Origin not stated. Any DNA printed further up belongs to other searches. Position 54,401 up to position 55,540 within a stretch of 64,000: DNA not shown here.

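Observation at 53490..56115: Uncharacterised three-gene overlapping operon: fatty-acid-desaturase-family enzyme, novel membrane protein, saccharopine-dehydrogenase-like oxidoreductase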

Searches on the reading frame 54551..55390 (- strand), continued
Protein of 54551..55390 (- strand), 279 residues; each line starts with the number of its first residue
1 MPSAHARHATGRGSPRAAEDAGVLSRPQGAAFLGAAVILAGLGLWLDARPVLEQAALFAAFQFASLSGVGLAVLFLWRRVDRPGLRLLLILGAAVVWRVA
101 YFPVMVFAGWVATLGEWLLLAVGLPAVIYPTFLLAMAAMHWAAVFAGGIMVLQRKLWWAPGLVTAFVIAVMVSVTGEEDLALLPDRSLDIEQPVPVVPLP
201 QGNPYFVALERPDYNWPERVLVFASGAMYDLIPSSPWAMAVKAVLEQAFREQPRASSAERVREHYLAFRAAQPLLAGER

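Call 35: search_protein_families(library=ncbifam, proteins=[L004:5481-6353:-, L004:4167-5474:-, L003:9895-10953:-, L012:5680-6582:+, L025:9907-10680:+, L026:7792-9006:+, L025:6455-7012:+, L025:5080-6456:-], max_evalue=0.00001)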
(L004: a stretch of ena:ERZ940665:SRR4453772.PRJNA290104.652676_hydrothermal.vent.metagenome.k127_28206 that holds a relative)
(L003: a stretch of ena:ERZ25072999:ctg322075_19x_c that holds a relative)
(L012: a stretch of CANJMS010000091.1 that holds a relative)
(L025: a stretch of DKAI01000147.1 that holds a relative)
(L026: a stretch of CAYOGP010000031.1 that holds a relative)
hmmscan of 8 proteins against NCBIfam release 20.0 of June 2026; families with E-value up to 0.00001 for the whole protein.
L004:5481-6353:- (290 aa): 6 families
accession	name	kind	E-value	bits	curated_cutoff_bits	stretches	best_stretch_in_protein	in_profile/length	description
TIGR03465.1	HpnD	equivalog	2.8e-112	374.1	278.6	1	10-274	1-265/267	presqualene diphosphate synthase HpnD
NF045686.1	PhytoSynCyanob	equivalog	2.9e-59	200.7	550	1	4-268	21-298/310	15-cis-phytoene synthase CrtB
TIGR03464.1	HpnC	equivalog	9.9e-52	176.1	250.45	1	21-274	12-266/267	squalene synthase HpnC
NF045921.1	PhytnSynCrtBRhod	equivalog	1.8e-43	149.2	500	1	5-274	8-276/307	15-cis-phytoene synthase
NF042419.1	Phyto_syn_CrtB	equivalog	5.6e-40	137.8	480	1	9-223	9-232/306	15-cis-phytoene synthase CrtB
TIGR01559.1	squal_synth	equivalog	1.3e-06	27.9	286.75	1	114-202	130-224/337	squalene synthase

L004:4167-5474:- (435 aa): 15 families
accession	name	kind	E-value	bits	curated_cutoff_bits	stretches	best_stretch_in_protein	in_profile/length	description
TIGR03467.1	HpnE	equivalog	7.7e-137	457.1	283.05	1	3-430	1-428/430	hydroxysqualene dehydroxylase HpnE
TIGR02731.1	phytoene_desat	equivalog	4.8e-30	104.7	569.4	2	3-248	2-252/453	15-cis-phytoene desaturase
NF005560.0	PRK07233.1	equivalog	1.9e-26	92.9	252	1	1-288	1-275/435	hypothetical protein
TIGR02732.1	zeta_caro_desat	equivalog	7.3e-25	87.8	622.15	2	3-250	2-264/474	9,9'-di-cis-zeta-carotene desaturase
TIGR00562.1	proto_IX_ox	equivalog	1.3e-12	47.1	97.85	0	211-303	231-321/470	protoporphyrinogen oxidase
NF045637.1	carotdesatCrtDProt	equivalog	1.5e-11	43.5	580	1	3-54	1-52/485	1-hydroxycarotenoid 3,4-desaturase CrtD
TIGR02734.1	crtI_fam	subfamily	1.2e-09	37.4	238.1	1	3-52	1-50/504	phytoene desaturase family protein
NF058655.1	CrtID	equivalog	1.3e-09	37.4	640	1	3-52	1-50/478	bifunctional phytoene desaturase/3,4-desaturase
NF005548.0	PRK07208.1-4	equivalog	1e-08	34.2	389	1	2-68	5-71/488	hypothetical protein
NF008841.0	PRK11883.1-1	equivalog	2.5e-08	33.3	517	1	1-78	4-84/453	protoporphyrinogen oxidase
NF005545.0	PRK07208.1-1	equivalog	4.4e-07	28.6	451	0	2-66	9-74/504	hypothetical protein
TIGR00275.1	TIGR00275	subfamily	2.3e-06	26.7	183.8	0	3-36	1-34/401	aminoacetone oxidase family FAD-binding enzyme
NF005547.0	PRK07208.1-3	equivalog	2.9e-06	26.3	380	1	3-75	7-79/465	hypothetical protein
NF009410.0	PRK12771.1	subfamily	6.5e-06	25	516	1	3-38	141-176/566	NAD(P)-binding protein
NF005546.0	PRK07208.1-2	equivalog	8.3e-06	24.6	418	0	3-55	7-60/527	hypothetical protein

L003:9895-10953:- (352 aa): 2 families
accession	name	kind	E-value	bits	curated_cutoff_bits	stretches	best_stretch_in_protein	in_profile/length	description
NF006200.0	PRK08326.1-3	equivalog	2.8e-07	30.1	194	1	94-219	74-223/321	R2-like ligand-binding oxidase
TIGR04059.1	Ald_deCOase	equivalog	6.2e-06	26.3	222.65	1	97-228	20-154/220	aldehyde oxygenase (deformylating)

L012:5680-6582:+ (300 aa): 6 families
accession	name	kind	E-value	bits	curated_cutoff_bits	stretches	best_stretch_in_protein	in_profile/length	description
TIGR01777.1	yfcH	hypoth_equivalog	1.2e-102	343.4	207.35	1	4-294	2-292/292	TIGR01777 family oxidoreductase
NF050030.1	thlkprotThyD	equivalog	1.4e-89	300.3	400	1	1-297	1-304/305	thylakoid membrane protein ThyD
TIGR01181.1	dTDP_gluc_dehyt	equivalog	9.8e-09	34.7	365.1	1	2-240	1-258/321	dTDP-glucose 4,6-dehydratase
NF058621.1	DiazavRedAvaA7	equivalog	3e-07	30.4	400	0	1-53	1-52/304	3-diazoavenalumate denitrifying reductase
TIGR01746.1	Thioester-redct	subfamily_domain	8.8e-07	28.5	213.35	0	146-239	174-277/371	thioester reductase domain-containing protein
TIGR01179.1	galE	equivalog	2.8e-06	26.4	262.3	1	2-136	1-142/332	UDP-glucose 4-epimerase GalE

L025:9907-10680:+ (257 aa): 206 families (the best 25 are shown)
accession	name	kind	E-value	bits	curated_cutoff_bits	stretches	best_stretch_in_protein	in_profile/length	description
NF006133.0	PRK08278.1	subfamily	3.7e-36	124.5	250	1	5-248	8-255/278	SDR family oxidoreductase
NF005873.0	PRK07814.1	equivalog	4.5e-35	121.3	346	1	4-188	11-188/263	SDR family oxidoreductase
TIGR03971.1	SDR_subfam_1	subfamily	2.3e-34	119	300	1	4-187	4-193/271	mycofactocin-coupled SDR family oxidoreductase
NF005975.0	PRK08063.1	equivalog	6.6e-34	117.3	328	1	3-187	4-182/250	enoyl-[acyl-carrier-protein] reductase FabL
NF009466.0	PRK12826.1-2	subfamily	2.7e-33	115.5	222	1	3-187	3-182/248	3-oxoacyl-ACP reductase FabG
NF005559.1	PRK07231.1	subfamily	1e-32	113.6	215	1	5-188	6-182/249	glucose 1-dehydrogenase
NF005672.0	PRK07454.1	equivalog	8.9e-31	106.9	234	1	4-178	7-173/241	SDR family oxidoreductase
NF006598.0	PRK09135.1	equivalog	6.3e-30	104.6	288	1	2-195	5-191/249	pteridine reductase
NF004791.0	PRK06138.1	equivalog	7.3e-30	104.1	312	1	4-198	6-195/252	SDR family oxidoreductase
NF009384.0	PRK12743.1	equivalog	2.1e-29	102.5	264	1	4-185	7-183/258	SDR family oxidoreductase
TIGR01830.1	3oxo_ACP_reduc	equivalog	5.2e-29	101.6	297.75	1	6-187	1-176/239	3-oxoacyl-[acyl-carrier-protein] reductase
NF005446.0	PRK07035.1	equivalog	1.2e-28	100.1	373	1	3-186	11-186/255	SDR family oxidoreductase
NF005594.0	PRK07326.1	equivalog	1.4e-28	100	271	1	4-180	7-173/237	SDR family oxidoreductase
NF005806.0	PRK07666.1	equivalog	1.9e-28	99.4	286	1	5-179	9-175/239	3-ketoacyl-ACP reductase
NF004778.0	PRK06124.1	equivalog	6.2e-28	97.9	303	1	3-187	11-188/256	SDR family oxidoreductase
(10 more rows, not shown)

L026:7792-9006:+ (404 aa): 211 families (the best 25 are shown)
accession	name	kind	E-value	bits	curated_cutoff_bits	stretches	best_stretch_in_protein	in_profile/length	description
NF040690.1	mycolate_SDR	equivalog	3e-51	174.4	380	1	152-350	10-208/265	mycolate reductase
NF004825.0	PRK06181.1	equivalog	3.4e-40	138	215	1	151-341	7-198/268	SDR family oxidoreductase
NF006565.0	PRK09072.1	equivalog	1.2e-39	136.5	238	1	152-360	7-218/265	SDR family oxidoreductase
NF005672.0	PRK07454.1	equivalog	5.3e-37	127.3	234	1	152-337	8-194/241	SDR family oxidoreductase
NF005372.1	PRK06914.1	subfamily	3.5e-34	118.3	320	1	154-347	6-201/279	SDR family oxidoreductase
NF004824.0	PRK06180.1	subfamily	6.6e-34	117.3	298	1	152-339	6-191/279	oxidoreductase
NF005806.0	PRK07666.1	equivalog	1.1e-33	116.6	286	1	152-353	9-208/239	3-ketoacyl-ACP reductase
NF004823.0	PRK06179.1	subfamily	2.5e-33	115.7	310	1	152-344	7-192/271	oxidoreductase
NF006073.0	PRK08219.1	equivalog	3.9e-33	115.1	218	1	153-339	6-182/227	SDR family oxidoreductase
NF050024.1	7betaHSDH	equivalog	1e-32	113.6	300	1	146-370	2-233/260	7beta-hydroxysteroid dehydrogenase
NF005559.1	PRK07231.1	subfamily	3.5e-32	111.9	215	1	150-341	4-196/249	glucose 1-dehydrogenase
NF047420.2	EF_P_mod_YmfI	equivalog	1.4e-31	110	238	1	152-341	1-188/236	elongation factor P 5-aminopentanone reductase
NF004826.0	PRK06182.1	subfamily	1.6e-31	109.6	305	1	153-342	7-191/274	oxidoreductase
NF009466.0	PRK12826.1-2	subfamily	4.8e-30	104.8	222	1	153-341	6-197/248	3-oxoacyl-ACP reductase FabG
NF005437.0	PRK07024.1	equivalog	6.3e-30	104.5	266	1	153-337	7-192/259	SDR family oxidoreductase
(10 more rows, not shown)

L025:6455-7012:+ (185 aa): 2 families
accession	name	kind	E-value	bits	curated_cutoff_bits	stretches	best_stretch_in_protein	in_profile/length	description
TIGR03081.1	metmalonyl_epim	equivalog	4.4e-10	40.2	114.95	1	34-166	3-129/129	methylmalonyl-CoA epimerase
NF008551.0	PRK11478.1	equivalog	6.6e-06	26.6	148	1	33-128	7-100/129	VOC family protein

L025:5080-6456:- (458 aa): 12 families
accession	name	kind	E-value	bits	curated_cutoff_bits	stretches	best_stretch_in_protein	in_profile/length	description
TIGR01125.1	TIGR01125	equivalog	7.7e-142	473.4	356.95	1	16-453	2-430/432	30S ribosomal protein S12 methylthiotransferase RimO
TIGR00089.1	TIGR00089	subfamily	3.6e-118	395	251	1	16-454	2-428/429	MiaB/RimO family radical SAM methylthiotransferase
TIGR01574.1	miaB-methiolase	equivalog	6.9e-87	292.3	355.3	1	16-458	2-437/437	tRNA (N6-isopentenyl adenosine(37)-C2)-methylthiotransferase MiaB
TIGR01579.1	MiaB-like-C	equivalog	2.6e-77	260.8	357.05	1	19-405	2-380/416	tRNA (N(6)-L-threonylcarbamoyladenosine(37)-C(2))-methylthiotransferase MtaB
TIGR01578.1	MiaB-like-B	hypoth_equivalog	4.7e-70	236.5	314.7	1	16-458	2-421/421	tRNA (N(6)-L-threonylcarbamoyladenosine(37)-C(2))-methylthiotransferase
NF010916.0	PRK14336.1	equivalog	2.3e-58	198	606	2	156-407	121-368/418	tRNA (N6-isopentenyl adenosine(37)-C2)-methylthiotransferase MiaB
TIGR04014.1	B12_SAM_MJ_0865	equivalog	2.7e-21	75.9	360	1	158-350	158-343/434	methyl-coenzyme M reductase glutamine C-methyltransferase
TIGR04013.1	B12_SAM_MJ_1487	hypoth_equivalog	2.1e-19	69.6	251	1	75-376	62-365/382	TIGR04013 family B12-binding domain/radical SAM domain-containing protein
TIGR04479.1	bcpD_PhpK_rSAM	subfamily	4.6e-12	45.1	600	1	158-346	239-412/504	PhpK family radical SAM P-methyltransferase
NF038361.1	rSAM_Sden_1168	equivalog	1.1e-06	27.5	575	1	165-351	287-459/560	Sden_1168 family B12-binding radical SAM P-methyltransferase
TIGR04428.1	B12_rSAM_trp_MT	equivalog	1.4e-06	27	500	1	163-342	219-397/558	tryptophan 2-C-methyltransferase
TIGR03471.1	HpnJ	equivalog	1.5e-06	27.4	577.6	1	166-348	203-370/472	hopanoid biosynthesis associated radical SAM protein HpnJ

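Call 40: search_protein_representatives(alignment_id=A1)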
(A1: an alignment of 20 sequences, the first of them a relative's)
Query: 20 sequences, 262 profile positions. Proteins with E-value up to 0.001 (for the whole library): 102; up to 1e-10: 86; up to 1e-30: 52. The best 102 are listed.
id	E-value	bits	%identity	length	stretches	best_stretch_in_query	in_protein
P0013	1.3e-95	336.0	-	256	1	3-252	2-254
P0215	2.0e-94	332.1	-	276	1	7-258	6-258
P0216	9.2e-90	316.8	-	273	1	7-256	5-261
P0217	1.8e-89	315.9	-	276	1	9-260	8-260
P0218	1.3e-86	306.5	-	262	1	5-257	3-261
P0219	1.2e-82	293.5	-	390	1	8-261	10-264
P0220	8.3e-80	284.2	-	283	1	9-259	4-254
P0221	8.1e-77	274.4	-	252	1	9-255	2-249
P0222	4.1e-76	272.1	-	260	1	10-257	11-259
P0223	1.2e-75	270.6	-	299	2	7-168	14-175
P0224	4.3e-75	268.8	-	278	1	7-260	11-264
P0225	1.3e-74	267.2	-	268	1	8-255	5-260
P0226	1.9e-74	266.6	-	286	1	7-256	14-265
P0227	5.8e-74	265.0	-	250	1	7-252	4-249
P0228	4.4e-72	258.9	-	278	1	11-251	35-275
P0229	1.2e-71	257.5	-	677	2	12-181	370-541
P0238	7.4e-57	209.0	-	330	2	59-254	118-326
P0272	3.3e-28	115.1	-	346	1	8-258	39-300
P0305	2.1e-08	50.1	-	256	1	40-253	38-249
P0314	6.3e-05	38.8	-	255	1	31-239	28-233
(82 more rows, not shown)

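Call 41: search_protein_families(library=pfam, proteins=[P0229, P0219, P0238, P0272, P0305, P0314], max_evalue=0.01)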
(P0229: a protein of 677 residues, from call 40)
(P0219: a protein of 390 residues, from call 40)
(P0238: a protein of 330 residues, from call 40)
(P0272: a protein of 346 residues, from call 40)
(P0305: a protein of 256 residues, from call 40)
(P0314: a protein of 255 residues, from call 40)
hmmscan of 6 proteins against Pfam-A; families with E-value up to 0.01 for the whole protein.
P0229 (677 aa): 2 families
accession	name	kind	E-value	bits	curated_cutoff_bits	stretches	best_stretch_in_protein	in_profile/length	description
PF01435.24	Peptidase_M48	-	1.1e-26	94.3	20.3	1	110-345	6-182/186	Peptidase family M48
PF05569.17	Peptidase_M56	-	0.0087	15.7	31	0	102-190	129-217/296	BlaR1 peptidase M56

P0219 (390 aa): 0 families

P0238 (330 aa): 0 families

P0272 (346 aa): 0 families

P0305 (256 aa): 0 families

P0314 (255 aa): 0 families

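Call 58: find_encoding_contigs(protein=P0015, flank=8000, max_places=1)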
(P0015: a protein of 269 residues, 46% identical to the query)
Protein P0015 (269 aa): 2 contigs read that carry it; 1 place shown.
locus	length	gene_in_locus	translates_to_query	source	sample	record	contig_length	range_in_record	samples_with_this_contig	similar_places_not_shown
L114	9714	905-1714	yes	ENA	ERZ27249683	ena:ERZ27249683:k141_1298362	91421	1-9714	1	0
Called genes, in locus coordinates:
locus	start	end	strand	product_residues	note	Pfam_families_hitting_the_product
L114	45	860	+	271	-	PF00487:FA_desaturase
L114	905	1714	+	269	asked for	-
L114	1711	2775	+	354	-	PF03435:Sacchrp_dh_NADP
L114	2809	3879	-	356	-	PF11583:AurF, PF11266:Ald_deCOase (weak)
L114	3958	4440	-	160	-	-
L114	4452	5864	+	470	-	PF00202:Aminotran_3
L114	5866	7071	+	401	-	PF00106:adh_short, PF01370:Epimerase (weak), PF08659:KR, PF13561:adh_short_C2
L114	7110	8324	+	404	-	PF00067:p450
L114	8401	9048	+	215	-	PF00440:TetR_N, PF17925:TetR_C_20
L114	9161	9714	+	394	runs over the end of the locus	PF02771:Acyl-CoA_dh_N, PF02770:Acyl-CoA_dh_M, PF00441:Acyl-CoA_dh_1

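Call 59: find_encoding_contigs(protein=P0016, flank=8000, max_places=1)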
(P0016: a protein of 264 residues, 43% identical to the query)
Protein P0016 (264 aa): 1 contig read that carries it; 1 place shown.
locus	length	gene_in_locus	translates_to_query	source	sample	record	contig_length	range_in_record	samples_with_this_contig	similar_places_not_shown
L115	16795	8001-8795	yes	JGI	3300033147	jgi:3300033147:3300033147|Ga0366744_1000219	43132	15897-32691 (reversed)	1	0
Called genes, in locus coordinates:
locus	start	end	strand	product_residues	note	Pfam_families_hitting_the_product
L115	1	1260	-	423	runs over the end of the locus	PF14258:DUF4350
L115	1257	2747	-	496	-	-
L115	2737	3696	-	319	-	PF28475:DUF8413, PF01944:SpoIIM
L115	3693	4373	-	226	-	PF06271:RDD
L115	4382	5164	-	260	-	-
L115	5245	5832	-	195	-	PF00440:TetR_N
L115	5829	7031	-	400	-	PF00067:p450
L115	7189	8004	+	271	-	PF00487:FA_desaturase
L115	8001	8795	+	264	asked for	-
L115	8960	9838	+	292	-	-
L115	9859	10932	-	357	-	PF11583:AurF, PF04305:DUF455 (faint), PF11266:Ald_deCOase (weak)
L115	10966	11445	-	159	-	-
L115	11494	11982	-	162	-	-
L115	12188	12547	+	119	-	-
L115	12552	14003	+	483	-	PF01120:Alpha_L_fucos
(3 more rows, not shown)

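Call 60: find_encoding_contigs(protein=P0009, flank=8000, max_places=1)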
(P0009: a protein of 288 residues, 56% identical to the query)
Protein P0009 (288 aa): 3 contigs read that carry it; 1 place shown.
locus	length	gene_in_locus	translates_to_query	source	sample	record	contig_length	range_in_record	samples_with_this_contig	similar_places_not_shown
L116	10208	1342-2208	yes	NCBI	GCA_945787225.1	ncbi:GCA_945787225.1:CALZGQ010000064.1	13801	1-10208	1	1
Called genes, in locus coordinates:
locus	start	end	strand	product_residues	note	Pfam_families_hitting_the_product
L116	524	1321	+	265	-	PF00487:FA_desaturase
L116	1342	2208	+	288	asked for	-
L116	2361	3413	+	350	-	PF03435:Sacchrp_dh_NADP (weak)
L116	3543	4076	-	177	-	PF03692:CxxCxxCC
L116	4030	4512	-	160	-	PF02542:YgbB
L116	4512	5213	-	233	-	PF01128:IspD, PF12804:NTP_transf_3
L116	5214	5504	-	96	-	PF04977:DivIC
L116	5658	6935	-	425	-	PF03952:Enolase_N, PF00113:Enolase_C, PF13378:MR_MLE_C (faint)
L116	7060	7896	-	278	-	PF00793:DAHP_synth_1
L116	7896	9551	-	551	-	PF06418:CTP_synth_N, PF00117:GATase, PF07722:Peptidase_C26 (weak)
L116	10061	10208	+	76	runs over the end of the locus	-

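Call 61: find_encoding_contigs(protein=P0011, flank=8000, max_places=1)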
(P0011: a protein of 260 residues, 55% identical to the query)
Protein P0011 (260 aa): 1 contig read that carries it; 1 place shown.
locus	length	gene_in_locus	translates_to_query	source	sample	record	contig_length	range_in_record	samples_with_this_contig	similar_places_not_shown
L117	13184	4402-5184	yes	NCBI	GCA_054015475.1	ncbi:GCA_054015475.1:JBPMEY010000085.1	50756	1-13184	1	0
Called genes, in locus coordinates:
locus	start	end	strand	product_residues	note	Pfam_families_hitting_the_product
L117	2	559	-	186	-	?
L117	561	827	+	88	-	PF04994:TfoX_C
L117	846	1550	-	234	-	-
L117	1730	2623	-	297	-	PF00126:HTH_1, PF03466:LysR_substrate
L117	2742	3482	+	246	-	PF00106:adh_short, PF01370:Epimerase (faint), PF13561:adh_short_C2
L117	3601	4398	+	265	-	PF00487:FA_desaturase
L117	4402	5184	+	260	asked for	-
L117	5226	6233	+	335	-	PF03435:Sacchrp_dh_NADP (weak)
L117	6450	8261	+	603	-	PF12895:ANAPC3 (faint), PF13424:TPR_12 (faint), PF00515:TPR_1 (faint), PF07719:TPR_2 (faint), PF13181:TPR_8 (faint), PF13414:TPR_11 (faint), PF13428:TPR_14 (faint), PF13844:Glyco_transf_41, +2 more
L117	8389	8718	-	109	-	-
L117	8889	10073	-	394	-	PF11871:DUF3391, PF13487:HD_5, PF01966:HD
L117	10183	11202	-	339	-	PF02885:Glycos_trans_3N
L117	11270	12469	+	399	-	PF22660:RS_preATP-grasp-like, PF01370:Epimerase (weak), PF02222:ATP-grasp, PF21244:PurT_C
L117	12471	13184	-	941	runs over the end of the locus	PF26549:Tricorn_N (weak)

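Call 67: search_protein_families(library=pfam, proteins=[L015:1675-2451:+, L015:775-1527:-, L028:6380-7828:-, L028:9438-10796:+], max_evalue=0.001)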
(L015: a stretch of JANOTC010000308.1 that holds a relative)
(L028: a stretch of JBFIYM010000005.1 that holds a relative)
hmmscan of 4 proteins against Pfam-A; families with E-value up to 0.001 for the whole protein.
L015:1675-2451:+ (258 aa): 0 families

L015:775-1527:- (250 aa): 1 family
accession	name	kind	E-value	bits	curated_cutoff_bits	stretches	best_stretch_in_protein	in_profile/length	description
PF01975.23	SurE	-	4.4e-63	212.9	22.1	1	3-183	1-188/189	Survival protein SurE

L028:6380-7828:- (482 aa): 3 families
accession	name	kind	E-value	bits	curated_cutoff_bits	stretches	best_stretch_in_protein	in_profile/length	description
PF01769.21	MgtE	-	1.4e-36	126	27.6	1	341-472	1-125/125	Divalent cation transporter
PF00571.33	CBS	-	6.1e-20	71.7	24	2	219-274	1-56/57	CBS domain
PF03448.22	MgtE_N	-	3.8e-16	59.9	25.9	1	54-152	4-102/102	MgtE intracellular N domain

L028:9438-10796:+ (452 aa): 0 families
